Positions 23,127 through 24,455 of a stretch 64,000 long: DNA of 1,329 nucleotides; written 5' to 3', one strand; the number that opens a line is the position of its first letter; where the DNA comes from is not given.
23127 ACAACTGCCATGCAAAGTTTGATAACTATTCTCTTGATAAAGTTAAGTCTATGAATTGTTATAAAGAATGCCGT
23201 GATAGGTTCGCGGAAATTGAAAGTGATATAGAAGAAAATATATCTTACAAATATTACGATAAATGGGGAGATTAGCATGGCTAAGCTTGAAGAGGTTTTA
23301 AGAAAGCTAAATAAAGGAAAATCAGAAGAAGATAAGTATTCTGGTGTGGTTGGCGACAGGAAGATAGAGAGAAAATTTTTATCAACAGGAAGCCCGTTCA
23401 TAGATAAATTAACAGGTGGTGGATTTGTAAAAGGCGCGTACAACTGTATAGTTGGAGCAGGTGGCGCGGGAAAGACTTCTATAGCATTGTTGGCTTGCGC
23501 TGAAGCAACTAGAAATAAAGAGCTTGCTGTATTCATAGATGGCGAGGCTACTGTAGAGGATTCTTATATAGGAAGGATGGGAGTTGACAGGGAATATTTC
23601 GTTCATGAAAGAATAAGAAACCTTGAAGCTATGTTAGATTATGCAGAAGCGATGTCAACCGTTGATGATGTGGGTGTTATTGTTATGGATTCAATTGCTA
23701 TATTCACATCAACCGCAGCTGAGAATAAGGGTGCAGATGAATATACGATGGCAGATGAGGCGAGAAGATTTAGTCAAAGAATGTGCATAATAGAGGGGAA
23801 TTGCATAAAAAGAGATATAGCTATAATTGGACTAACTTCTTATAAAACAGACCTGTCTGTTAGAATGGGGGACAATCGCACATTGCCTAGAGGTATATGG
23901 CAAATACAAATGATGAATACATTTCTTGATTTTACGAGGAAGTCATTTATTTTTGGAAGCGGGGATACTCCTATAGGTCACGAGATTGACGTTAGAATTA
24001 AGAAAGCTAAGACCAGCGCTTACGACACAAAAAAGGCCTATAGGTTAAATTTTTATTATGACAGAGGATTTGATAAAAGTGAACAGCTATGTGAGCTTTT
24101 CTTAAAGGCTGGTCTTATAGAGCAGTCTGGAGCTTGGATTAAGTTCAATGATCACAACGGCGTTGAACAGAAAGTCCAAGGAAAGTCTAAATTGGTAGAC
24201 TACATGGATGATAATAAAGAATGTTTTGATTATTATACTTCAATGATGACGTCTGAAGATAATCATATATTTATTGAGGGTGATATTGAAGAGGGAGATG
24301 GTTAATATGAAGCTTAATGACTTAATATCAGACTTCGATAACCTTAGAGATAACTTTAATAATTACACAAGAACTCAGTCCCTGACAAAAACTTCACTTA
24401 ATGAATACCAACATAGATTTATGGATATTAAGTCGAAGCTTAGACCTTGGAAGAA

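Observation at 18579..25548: Compact recombination and DNA-processing module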

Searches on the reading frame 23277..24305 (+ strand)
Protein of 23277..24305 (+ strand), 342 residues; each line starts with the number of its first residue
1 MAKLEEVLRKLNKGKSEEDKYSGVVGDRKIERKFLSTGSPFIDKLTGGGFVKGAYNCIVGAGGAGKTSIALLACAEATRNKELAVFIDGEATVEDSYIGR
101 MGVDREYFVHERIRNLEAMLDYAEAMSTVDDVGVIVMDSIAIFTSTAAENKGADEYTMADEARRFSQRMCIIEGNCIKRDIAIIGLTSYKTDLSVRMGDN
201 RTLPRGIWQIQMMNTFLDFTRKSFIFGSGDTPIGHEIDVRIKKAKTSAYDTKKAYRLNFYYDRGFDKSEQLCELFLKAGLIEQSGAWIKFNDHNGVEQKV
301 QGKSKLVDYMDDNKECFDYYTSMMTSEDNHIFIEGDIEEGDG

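Call 3: search_protein_families(library=pfam, proteins=[window:23277-24305:+], max_evalue=0.1)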
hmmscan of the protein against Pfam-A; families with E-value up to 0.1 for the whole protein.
window:23277-24305:+ (342 aa): 8 families
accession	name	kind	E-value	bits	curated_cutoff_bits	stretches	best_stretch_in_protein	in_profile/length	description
PF00154.27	RecA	-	3.2e-22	79.7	27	1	29-265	27-261/262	recA bacterial DNA recombination protein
PF13481.12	AAA_25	-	6.7e-05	23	27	1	44-168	24-179/195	AAA domain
PF00004.35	AAA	-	0.00047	21.1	21.2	1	57-159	2-89/131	ATPase family associated with various cellular activities (AAA)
PF06745.19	ATPase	-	0.00085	19.2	26.6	1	36-109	2-78/231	KaiC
PF21096.2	RecA_C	-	0.0017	18.9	27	1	276-318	8-46/57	RecA C-terminal domain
PF18664.7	CdiA_C_tRNase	-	0.0029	18.3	26.5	1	217-272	22-73/116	CdiA C-terminal tRNase domain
PF13479.12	AAA_24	-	0.007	16.7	27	1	57-149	6-82/195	AAA domain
PF08423.17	Rad51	-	0.06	13.1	22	0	35-98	8-77/244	Rad51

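Call 4: search_protein_families(library=phrogs, proteins=[window:23277-24305:+], max_evalue=0.01)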
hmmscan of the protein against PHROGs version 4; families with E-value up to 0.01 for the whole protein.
window:23277-24305:+ (342 aa): 6 families
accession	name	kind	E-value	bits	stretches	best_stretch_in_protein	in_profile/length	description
phrog_97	-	other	8.9e-34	118.5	2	6-206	22-238/506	UvsX-like recombinase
phrog_8337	-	DNA, RNA and nucleotide metabolism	6e-19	69.5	1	30-207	45-227/273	DNA repair protein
phrog_239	-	DNA, RNA and nucleotide metabolism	4.1e-06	27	1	29-169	335-503/801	DNA primase/helicase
phrog_19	-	DNA, RNA and nucleotide metabolism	2.4e-05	24.4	1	30-77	330-377/621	DnaB-like replicative helicase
phrog_9666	-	unknown function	0.0024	17.1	1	148-309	589-748/779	-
phrog_1366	-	unknown function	0.0096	16.5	0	58-141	19-99/307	-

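Call 8: search_solved_structures(query=window:23277-24305:+, max_evalue=0.001, show_alignments=1)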
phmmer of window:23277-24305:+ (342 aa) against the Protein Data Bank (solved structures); distinct sequences matched with E-value up to 0.001: 32.
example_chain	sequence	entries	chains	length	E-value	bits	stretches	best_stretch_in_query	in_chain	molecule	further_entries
3cmu_A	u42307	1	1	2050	3.6e-142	477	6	26-316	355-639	Protein recA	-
3cmt_A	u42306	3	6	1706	7.7e-119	400.3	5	26-316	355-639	Protein recA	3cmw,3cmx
3cmv_A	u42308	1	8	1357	1.8e-95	323.5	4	26-316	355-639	Protein recA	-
8s70_D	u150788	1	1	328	1.4e-24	90.5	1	33-316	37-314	Protein RecA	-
8s7g_D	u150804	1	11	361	1.6e-24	90.3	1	33-316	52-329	Protein RecA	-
3hr8_A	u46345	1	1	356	1.6e-24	90.3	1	25-316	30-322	Protein recA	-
9uoo_A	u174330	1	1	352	2.5e-24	89.7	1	26-314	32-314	Protein RecA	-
1n03_A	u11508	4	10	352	8.8e-24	87.9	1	26-316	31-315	RecA protein | REC A | Protein RecA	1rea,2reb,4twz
2rec_A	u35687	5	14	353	8.8e-24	87.9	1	26-316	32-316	RECA | Protein RecA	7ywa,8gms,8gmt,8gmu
7jy6_A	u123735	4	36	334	8.9e-24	87.9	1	26-316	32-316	Protein RecA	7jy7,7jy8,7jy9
1u94_A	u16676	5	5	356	9.1e-24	87.8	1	26-316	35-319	RecA protein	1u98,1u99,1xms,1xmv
8trg_A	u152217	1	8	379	1.1e-23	87.5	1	26-316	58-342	Protein RecA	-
8amd_A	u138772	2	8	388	1.3e-21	80.7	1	26-327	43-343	Protein RecA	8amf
5jrj_A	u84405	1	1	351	1.7e-19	73.8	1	22-315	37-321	Protein RecA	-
4oqf_A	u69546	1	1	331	1.4e-18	70.8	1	33-318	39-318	Protein RecA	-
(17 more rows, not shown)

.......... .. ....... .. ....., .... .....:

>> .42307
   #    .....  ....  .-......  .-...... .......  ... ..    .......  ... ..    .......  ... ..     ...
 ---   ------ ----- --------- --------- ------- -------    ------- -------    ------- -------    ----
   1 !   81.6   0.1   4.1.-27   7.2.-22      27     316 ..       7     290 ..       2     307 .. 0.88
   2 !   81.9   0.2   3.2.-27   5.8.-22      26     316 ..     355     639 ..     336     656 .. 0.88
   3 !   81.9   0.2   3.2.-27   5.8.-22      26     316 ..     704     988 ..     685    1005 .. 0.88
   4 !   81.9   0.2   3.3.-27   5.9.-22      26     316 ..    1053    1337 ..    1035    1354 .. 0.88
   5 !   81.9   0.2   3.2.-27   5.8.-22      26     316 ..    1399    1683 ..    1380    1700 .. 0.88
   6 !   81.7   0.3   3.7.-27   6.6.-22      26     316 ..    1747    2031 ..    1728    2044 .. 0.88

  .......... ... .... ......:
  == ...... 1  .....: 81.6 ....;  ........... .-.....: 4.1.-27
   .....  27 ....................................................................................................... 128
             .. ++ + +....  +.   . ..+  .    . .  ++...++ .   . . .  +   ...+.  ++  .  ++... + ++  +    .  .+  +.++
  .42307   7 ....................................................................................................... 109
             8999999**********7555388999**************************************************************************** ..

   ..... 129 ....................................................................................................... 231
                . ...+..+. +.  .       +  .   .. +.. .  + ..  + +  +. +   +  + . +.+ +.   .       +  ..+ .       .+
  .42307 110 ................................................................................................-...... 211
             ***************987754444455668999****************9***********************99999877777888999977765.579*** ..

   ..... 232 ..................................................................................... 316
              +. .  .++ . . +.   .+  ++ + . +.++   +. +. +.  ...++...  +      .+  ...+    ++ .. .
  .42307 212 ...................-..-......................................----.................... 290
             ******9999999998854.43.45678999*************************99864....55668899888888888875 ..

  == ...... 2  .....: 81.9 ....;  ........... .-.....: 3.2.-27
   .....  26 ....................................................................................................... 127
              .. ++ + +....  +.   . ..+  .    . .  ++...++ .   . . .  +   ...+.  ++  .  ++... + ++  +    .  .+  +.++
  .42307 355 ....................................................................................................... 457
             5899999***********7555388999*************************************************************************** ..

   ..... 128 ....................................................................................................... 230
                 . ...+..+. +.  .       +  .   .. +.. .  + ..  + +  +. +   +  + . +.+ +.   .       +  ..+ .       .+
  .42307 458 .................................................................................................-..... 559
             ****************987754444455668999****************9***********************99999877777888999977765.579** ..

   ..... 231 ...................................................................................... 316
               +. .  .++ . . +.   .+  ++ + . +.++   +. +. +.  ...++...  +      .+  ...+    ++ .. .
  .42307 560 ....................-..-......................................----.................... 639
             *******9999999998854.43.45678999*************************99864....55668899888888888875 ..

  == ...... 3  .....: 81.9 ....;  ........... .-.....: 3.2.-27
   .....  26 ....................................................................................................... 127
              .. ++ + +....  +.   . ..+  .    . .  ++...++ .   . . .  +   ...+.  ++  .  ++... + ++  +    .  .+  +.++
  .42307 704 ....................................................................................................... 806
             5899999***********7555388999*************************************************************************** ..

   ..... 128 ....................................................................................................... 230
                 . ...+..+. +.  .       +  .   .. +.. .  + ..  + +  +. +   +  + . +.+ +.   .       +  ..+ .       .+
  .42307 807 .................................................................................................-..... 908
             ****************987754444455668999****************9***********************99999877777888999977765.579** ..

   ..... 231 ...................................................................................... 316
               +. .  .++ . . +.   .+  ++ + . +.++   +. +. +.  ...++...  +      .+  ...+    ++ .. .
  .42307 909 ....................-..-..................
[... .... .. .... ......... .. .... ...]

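Call 11: search_protein_families(library=ncbifam, proteins=[window:23277-24305:+], max_evalue=0.1)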
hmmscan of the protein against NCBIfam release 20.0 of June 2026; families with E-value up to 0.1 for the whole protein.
window:23277-24305:+ (342 aa): 20 families
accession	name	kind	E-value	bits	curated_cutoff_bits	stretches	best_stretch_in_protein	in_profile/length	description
TIGR02012.1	tigrfam_recA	equivalog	3.8e-31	108.6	325.3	1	32-318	33-313/321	recombinase RecA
NF007072.0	PRK09519.1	equivalog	1.1e-14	53.7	1024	1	35-251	41-257/790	intein-containing recombinase RecA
NF006861.0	PRK09361.1-1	equivalog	3.9e-09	36.4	278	1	33-97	3-67/235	DNA repair and recombination protein RadB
TIGR02237.1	recomb_radB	equivalog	2.1e-08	34.3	172.4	1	42-184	1-144/210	DNA repair and recombination protein RadB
NF006799.0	PRK09302.1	equivalog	6.4e-08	31.6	408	1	28-127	248-347/515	circadian clock protein KaiC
TIGR00416.1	sms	equivalog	1.6e-06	27.2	403.05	1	8-143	49-182/454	DNA repair protein RadA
NF003301.0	PRK04301.1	equivalog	9.4e-06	25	259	1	28-122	76-176/316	DNA repair and recombination protein RadA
TIGR03880.1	KaiC_arch_3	hypoth_equivalog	7.3e-05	22.4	249.45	1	42-104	5-69/224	KaiC domain-containing protein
TIGR03881.1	KaiC_arch_4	hypoth_equivalog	0.00013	21.7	247.8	1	35-95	3-63/231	KaiC domain-containing protein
TIGR02236.1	recomb_radA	equivalog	0.00016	21.1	361.15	1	28-110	71-159/311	DNA repair and recombination protein RadA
TIGR02655.1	circ_KaiC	equivalog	0.00024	19.9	546.25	1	35-143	245-352/484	circadian clock protein KaiC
NF007257.0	PRK09706.1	subfamily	0.0079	16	101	1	273-334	49-110/135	transcriptional repressor DicA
NF004723.0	PRK06067.1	subfamily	0.016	14.7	194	0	29-95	10-76/243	flagellar accessory protein FlaH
TIGR01618.1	phage_P_loop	hypoth_equivalog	0.021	14.4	138.75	1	57-167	16-117/220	phage nucleotide-binding protein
TIGR02238.1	recomb_DMC1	equivalog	0.037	13.2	447.7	1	33-106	76-159/314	meiotic recombinase Dmc1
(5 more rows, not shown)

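Call 13: search_dna_similar(query=window:23277-24305:+, collection=phages, mode=protein, max_rows=25)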
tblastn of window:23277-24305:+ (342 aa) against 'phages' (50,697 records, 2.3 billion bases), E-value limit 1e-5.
Records with a match: 371; places in all: 371; records where one place covers at least 80% of the query: 290.
Best place of each record, by identity: <60% 371.
By first word of the organism name: Mycobacterium 154; Bacillus 60; Clostridium 35; Bacteriophage 15; Gordonia 14; Lactobacillus 13; Streptomyces 12; Thermus 9; Vibrio 7; Stenotrophomonas 5; and 21 more.
By host as written in the record: Mycobacterium smegmatis mc2 155 110; - 31; Clostridium sporogenes ATCC-15579 30; Mycobacterium smegmatis mc2155 17; Mycobacterium smegmatis mc#155 17; Bacillus subtilis 14; Bacillus subtilis BEST7003 9; Lactobacillus plantarum 9; and 70 more.
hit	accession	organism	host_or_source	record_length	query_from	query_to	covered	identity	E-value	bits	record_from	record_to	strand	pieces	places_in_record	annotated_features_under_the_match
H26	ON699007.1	Bacillus phage BC-1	Bacillus cereus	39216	4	321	93%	27.3%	3e-17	89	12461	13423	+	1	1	hypothetical protein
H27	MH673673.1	Thermus phage phiLo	Thermus thermophilus HB8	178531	1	318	93%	26.9%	7e-18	91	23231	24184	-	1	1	putative recombinase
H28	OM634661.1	Bacillus phage vB_BauM_KLEB27-3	Bacillus australimaris sKR4M-27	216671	4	339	98%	25.4%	8e-26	114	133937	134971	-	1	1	recombinase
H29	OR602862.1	Moorella phage MTATph1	Moorella thermoacetica DSM 103132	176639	35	315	82%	29.8%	4e-24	108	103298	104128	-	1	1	UvsX-like recombinase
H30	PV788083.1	Clostridium phage CS32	Clostridium sporogenes ATCC-15579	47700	7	322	92%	26.4%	1e-16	87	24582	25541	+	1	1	UvsX-like recombinase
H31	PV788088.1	Clostridium phage CS38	Clostridium sporogenes ATCC-15579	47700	7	322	92%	26.4%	1e-16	87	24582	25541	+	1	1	UvsX-like recombinase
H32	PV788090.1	Clostridium phage CS43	Clostridium sporogenes ATCC-15579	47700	7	322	92%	26.4%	1e-16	87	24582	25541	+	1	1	UvsX-like recombinase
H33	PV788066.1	Clostridium phage CS06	Clostridium sporogenes ATCC-15579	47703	7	322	92%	26.4%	1e-16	87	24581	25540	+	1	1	UvsX-like recombinase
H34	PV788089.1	Clostridium phage CS42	Clostridium sporogenes ATCC-15579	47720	7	322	92%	26.4%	1e-16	87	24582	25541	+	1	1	UvsX-like recombinase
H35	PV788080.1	Clostridium phage CS29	Clostridium sporogenes ATCC-15579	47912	7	322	92%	26.4%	1e-16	87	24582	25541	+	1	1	UvsX-like recombinase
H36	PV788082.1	Clostridium phage CS31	Clostridium sporogenes ATCC-15579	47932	7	322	92%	26.4%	1e-16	87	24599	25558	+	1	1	UvsX-like recombinase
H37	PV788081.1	Clostridium phage CS30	Clostridium sporogenes ATCC-15579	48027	7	322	92%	26.4%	1e-16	87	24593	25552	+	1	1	UvsX-like recombinase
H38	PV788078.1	Clostridium phage CS27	Clostridium sporogenes ATCC-15579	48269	7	322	92%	26.4%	1e-16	87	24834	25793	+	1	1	UvsX-like recombinase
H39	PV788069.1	Clostridium phage CS12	Clostridium sporogenes ATCC-15579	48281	7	322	92%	26.4%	1e-16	87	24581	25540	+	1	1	UvsX-like recombinase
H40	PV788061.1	Clostridium phage CS01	Clostridium sporogenes ATCC-15579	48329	7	322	92%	26.4%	1e-16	87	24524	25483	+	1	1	UvsX-like recombinase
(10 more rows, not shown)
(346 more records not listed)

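Call 49: find_related_loci(query=window:23277-24305:+, collection=viral_contigs, flank=10000)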
Query window:23277-24305:+ (342 aa) in viral_contigs; peptide patterns used: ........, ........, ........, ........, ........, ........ (x = any residue, [..] = any of these).
2 stretches matched a pattern, but none encodes a relative of the query by tblastn (E <= 1e-3).

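Call 98: get_annotated_region(hit=H28, flank=3000)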
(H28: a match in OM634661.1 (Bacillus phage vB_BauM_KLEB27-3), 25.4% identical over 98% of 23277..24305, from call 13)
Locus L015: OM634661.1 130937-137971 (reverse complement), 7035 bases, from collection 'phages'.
description: Bacillus phage vB_BauM_KLEB27-3, complete genome.
organism: Bacillus phage vB_BauM_KLEB27-3 (NCBI taxid 2927635)
taxonomy: Viruses; Duplodnaviria; Heunggongvirae; Uroviricota; Caudoviricetes
host: Bacillus australimaris sKR4M-27; source: water samples from gypsum karst lake Kirkilai; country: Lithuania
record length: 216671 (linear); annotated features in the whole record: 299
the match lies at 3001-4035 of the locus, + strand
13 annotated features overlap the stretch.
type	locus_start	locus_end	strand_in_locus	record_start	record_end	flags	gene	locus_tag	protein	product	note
CDS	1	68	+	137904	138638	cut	-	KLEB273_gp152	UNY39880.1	Sir2-like protein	-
CDS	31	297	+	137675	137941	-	-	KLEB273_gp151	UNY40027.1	hypothetical protein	-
CDS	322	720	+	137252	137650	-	-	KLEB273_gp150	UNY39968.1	hypothetical protein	-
CDS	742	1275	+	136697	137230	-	-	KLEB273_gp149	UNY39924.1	hypothetical protein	-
CDS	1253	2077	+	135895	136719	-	-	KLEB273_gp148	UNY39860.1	subtilisin-like serine protease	Peptidases_S8_Subtilisin_subset domain-containing protein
CDS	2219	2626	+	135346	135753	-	-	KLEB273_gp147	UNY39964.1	single-stranded DNA-binding protein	-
CDS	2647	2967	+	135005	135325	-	-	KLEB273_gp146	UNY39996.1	hypothetical protein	-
CDS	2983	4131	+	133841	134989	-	-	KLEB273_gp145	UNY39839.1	recombinase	recombinase RecA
CDS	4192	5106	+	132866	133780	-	-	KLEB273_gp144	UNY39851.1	thymidylate synthase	-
CDS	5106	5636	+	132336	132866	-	-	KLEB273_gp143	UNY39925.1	dihydrofolate reductase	-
CDS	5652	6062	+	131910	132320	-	-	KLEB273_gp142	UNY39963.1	hypothetical protein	-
CDS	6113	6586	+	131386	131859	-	-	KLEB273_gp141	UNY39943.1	hypothetical protein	-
CDS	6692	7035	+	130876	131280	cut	-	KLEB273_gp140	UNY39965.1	hypothetical protein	-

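Call 99: get_annotated_region(hit=H29, flank=3000)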
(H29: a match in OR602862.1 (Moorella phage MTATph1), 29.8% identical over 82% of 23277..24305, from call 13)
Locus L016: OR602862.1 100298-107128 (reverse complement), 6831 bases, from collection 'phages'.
description: Moorella phage MTATph1, complete genome.
organism: Moorella phage MTATph1 (NCBI taxid 3090776)
taxonomy: Viruses; Duplodnaviria; Heunggongvirae; Uroviricota; Caudoviricetes
host: Moorella thermoacetica DSM 103132; source: -; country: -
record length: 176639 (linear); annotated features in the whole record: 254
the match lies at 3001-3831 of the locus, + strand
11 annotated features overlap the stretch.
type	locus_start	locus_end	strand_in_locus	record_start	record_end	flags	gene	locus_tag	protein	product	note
CDS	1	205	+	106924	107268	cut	-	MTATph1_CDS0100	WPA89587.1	hypothetical protein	-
CDS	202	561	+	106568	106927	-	-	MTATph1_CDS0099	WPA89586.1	hypothetical protein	-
CDS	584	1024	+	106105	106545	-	-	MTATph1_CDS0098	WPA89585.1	peptidase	-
CDS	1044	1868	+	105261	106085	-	-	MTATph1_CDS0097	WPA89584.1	hypothetical protein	-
CDS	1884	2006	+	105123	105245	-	-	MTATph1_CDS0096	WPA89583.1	hypothetical protein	-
CDS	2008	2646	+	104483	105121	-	-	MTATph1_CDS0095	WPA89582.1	thymidylate synthase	-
CDS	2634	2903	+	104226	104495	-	-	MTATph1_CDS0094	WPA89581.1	hypothetical protein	-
CDS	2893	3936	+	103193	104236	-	-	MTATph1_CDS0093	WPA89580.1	UvsX-like recombinase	-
CDS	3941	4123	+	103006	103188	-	-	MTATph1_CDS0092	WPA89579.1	hypothetical protein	-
CDS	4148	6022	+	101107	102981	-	-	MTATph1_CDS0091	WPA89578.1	DNA helicase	-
CDS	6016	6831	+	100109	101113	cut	-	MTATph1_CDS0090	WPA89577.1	partition protein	-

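Call 100: get_annotated_region(hit=H27, flank=3000)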
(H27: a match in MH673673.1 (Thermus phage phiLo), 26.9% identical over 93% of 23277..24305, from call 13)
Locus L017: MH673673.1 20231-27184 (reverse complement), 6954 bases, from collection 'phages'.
description: Thermus phage phiLo, complete genome.
organism: Thermus phage phiLo (NCBI taxid 2301536)
taxonomy: Viruses; Duplodnaviria; Heunggongvirae; Uroviricota; Caudoviricetes
host: Thermus thermophilus HB8; source: hot spring water; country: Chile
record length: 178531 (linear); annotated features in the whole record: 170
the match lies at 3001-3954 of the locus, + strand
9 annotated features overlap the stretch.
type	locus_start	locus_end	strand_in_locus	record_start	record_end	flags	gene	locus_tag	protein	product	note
CDS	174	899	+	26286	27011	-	-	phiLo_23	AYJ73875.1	hypothetical protein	-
tRNA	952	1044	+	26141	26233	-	-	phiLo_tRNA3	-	tRNA-Ser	-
CDS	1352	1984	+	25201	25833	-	-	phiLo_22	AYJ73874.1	hypothetical protein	-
CDS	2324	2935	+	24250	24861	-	-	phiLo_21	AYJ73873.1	hypothetical protein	-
CDS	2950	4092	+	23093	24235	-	-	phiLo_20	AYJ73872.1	putative recombinase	putative recombinase RecA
CDS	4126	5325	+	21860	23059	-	-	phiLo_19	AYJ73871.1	putative cytosine-specific methyltransferase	-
tRNA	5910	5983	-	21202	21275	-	-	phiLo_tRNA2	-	tRNA-Arg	-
CDS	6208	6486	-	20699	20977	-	-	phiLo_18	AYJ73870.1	putative transcriptional regulator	-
CDS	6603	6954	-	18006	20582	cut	-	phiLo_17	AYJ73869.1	putative type III restriction endonuclease subunit R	-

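Call 101: get_annotated_region(hit=H30, flank=3000)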
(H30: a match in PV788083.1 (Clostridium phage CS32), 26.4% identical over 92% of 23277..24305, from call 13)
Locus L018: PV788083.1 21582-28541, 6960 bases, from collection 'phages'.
description: Clostridium phage CS32, complete genome.
organism: Clostridium phage CS32 (NCBI taxid 3446666)
taxonomy: Viruses
host: Clostridium sporogenes ATCC-15579; source: sewage; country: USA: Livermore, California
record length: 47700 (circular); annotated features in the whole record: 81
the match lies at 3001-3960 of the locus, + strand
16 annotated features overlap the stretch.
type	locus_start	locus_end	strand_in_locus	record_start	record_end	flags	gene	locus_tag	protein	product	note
CDS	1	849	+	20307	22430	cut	-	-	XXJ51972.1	DNA polymerase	-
CDS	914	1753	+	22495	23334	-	-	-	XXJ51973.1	CRISPR/Cas system associated protein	-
CDS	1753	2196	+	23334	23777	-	-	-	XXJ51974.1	Holliday junction resolvase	-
CDS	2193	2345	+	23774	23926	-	-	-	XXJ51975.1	hypothetical protein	-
CDS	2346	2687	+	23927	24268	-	-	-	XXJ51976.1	hypothetical protein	-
CDS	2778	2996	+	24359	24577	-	-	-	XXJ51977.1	hypothetical protein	-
CDS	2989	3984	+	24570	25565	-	-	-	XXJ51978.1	UvsX-like recombinase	-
CDS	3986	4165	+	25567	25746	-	-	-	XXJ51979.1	hypothetical protein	-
CDS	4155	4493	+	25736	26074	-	-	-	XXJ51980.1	Holliday junction resolvase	-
CDS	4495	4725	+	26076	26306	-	-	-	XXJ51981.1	hypothetical protein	-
CDS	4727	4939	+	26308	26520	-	-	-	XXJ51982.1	hypothetical protein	-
CDS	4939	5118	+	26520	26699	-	-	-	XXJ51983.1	hypothetical protein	-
CDS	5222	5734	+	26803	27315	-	-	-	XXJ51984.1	hypothetical protein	-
CDS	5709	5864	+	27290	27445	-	-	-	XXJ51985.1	hypothetical protein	-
CDS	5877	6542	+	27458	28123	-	-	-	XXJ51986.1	DnaC-like helicase loader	-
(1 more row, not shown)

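Call 111: search_protein_families(library=padloc, proteins=[window:23277-24305:+], max_evalue=0.01)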
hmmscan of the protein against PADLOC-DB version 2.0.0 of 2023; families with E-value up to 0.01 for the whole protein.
window:23277-24305:+ (342 aa): 0 families
